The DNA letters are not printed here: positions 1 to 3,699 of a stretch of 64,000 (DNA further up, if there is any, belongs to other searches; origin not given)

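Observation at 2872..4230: RHS tip that looks like a YkuD/L,D-transpeptidase-fold enzyme, paired with an exported immunity protein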

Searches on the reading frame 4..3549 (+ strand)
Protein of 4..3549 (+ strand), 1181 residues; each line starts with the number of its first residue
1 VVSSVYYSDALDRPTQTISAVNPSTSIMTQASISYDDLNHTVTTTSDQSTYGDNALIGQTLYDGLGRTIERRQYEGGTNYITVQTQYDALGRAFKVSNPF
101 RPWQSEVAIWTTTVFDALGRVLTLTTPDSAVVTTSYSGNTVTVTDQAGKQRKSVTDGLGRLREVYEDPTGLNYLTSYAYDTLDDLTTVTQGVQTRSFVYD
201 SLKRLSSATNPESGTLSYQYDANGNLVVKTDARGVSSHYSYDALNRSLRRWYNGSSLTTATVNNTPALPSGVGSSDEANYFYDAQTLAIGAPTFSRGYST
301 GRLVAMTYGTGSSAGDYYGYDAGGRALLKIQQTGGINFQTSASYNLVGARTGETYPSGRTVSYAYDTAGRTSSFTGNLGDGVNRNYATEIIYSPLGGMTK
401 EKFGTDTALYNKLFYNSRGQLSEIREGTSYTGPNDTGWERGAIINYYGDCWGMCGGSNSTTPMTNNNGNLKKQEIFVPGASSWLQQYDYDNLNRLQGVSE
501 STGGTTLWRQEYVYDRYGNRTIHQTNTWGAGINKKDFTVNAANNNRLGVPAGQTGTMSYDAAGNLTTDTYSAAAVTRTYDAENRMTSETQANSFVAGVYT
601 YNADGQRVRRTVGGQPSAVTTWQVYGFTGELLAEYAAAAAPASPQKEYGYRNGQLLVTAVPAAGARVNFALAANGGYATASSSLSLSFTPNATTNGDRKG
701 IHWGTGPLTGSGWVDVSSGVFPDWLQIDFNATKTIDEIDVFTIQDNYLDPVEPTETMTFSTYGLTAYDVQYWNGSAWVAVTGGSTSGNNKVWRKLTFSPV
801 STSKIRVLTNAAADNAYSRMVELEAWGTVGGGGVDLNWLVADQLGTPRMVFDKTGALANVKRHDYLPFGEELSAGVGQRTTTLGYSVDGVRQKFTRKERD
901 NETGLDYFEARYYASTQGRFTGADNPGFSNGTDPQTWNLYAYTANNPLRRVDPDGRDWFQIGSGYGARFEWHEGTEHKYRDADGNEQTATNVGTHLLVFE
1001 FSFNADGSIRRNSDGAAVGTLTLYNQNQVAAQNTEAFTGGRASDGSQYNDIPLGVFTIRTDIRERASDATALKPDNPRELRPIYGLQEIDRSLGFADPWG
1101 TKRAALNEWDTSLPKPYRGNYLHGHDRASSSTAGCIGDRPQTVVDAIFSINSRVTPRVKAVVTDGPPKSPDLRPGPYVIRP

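Call 3: search_protein_families(library=pfam, proteins=[window:4-3549:+], max_evalue=1)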
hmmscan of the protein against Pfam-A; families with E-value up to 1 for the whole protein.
window:4-3549:+ (1181 aa): 4 families
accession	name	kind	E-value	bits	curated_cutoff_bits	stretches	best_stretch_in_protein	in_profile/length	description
PF05593.20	RHS_repeat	-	5.3e-20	71.8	22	8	199-235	1-37/38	RHS Repeat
PF22633.2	F5_F8_type_C_2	-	2.8e-07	31.5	27.8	1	711-807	10-91/91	NedA-like, galactose-binding domain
PF00754.31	F5_F8_type_C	-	7.5e-05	23.3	28.2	1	678-822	2-126/127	F5/8 type C domain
PF10708.14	DUF2510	-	0.11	12.7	24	0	771-781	16-26/35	Protein of unknown function (DUF2510)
